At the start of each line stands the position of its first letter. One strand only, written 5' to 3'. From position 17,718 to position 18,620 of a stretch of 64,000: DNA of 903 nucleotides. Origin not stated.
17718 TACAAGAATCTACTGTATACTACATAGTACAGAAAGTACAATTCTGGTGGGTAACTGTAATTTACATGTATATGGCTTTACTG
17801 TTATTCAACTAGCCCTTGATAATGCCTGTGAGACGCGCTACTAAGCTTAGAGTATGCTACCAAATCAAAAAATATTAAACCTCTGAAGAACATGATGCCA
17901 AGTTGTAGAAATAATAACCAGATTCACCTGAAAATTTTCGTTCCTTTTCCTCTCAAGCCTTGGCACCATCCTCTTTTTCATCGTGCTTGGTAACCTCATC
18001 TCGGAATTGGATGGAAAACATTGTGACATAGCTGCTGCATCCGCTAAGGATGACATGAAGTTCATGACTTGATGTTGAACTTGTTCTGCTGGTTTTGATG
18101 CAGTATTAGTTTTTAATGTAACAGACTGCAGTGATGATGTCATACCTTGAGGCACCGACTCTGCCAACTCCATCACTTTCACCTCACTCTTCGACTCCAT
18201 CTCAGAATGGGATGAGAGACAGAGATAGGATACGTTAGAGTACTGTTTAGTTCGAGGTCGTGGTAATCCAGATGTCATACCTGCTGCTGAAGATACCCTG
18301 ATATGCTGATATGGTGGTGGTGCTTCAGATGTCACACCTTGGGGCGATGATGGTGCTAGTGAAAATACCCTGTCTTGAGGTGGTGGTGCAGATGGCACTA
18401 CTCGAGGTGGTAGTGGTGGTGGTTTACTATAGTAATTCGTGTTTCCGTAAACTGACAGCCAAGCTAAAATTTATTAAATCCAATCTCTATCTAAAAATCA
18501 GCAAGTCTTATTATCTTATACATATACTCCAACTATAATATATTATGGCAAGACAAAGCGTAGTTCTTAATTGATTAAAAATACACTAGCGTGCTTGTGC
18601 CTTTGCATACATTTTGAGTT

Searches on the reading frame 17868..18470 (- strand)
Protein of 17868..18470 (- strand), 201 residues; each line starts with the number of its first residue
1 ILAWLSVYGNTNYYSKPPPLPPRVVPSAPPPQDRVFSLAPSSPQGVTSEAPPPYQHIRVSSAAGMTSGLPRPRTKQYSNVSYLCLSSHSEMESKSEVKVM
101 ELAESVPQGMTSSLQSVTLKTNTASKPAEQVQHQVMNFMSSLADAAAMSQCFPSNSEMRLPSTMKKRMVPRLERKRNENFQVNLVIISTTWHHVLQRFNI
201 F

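Call 7: search_protein_families(library=pfam, proteins=[window:17868-18470:-], max_evalue=0.01)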
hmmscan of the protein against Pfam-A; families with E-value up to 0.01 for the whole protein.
window:17868-18470:- (201 aa): 0 families

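Call 22: search_protein_representatives(protein=window:17868-18470:-)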
Query: 201 residues. Proteins with E-value up to 0.001 (for the whole library): 1; up to 1e-10: 0; up to 1e-30: 0. The best 1 are listed.
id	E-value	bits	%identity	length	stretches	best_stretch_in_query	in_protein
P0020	3.7e-07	46.6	36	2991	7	14-67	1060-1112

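Call 35: search_protein_families(library=pfam, proteins=[P0020], max_evalue=0.001)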
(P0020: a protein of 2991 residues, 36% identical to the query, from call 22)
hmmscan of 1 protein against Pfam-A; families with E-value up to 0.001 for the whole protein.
P0020 (2991 aa): 4 families
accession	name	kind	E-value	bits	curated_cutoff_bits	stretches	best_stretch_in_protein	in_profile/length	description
PF09405.15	Btz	-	3.8e-73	244.3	22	6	2658-2765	13-129/131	CASC3/Barentsz eIF4AIII binding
PF04229.20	GrpB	-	2.6e-09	37.9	25.5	0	657-691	104-138/159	GrpB protein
PF18323.6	CSN5_C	-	4.2e-06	27.8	27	0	77-128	4-45/81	Cop9 signalosome subunit 5 C-terminal domain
PF15732.10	DUF4681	-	0.00087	19.9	27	0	552-589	82-119/125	Domain of unknown function (DUF4681)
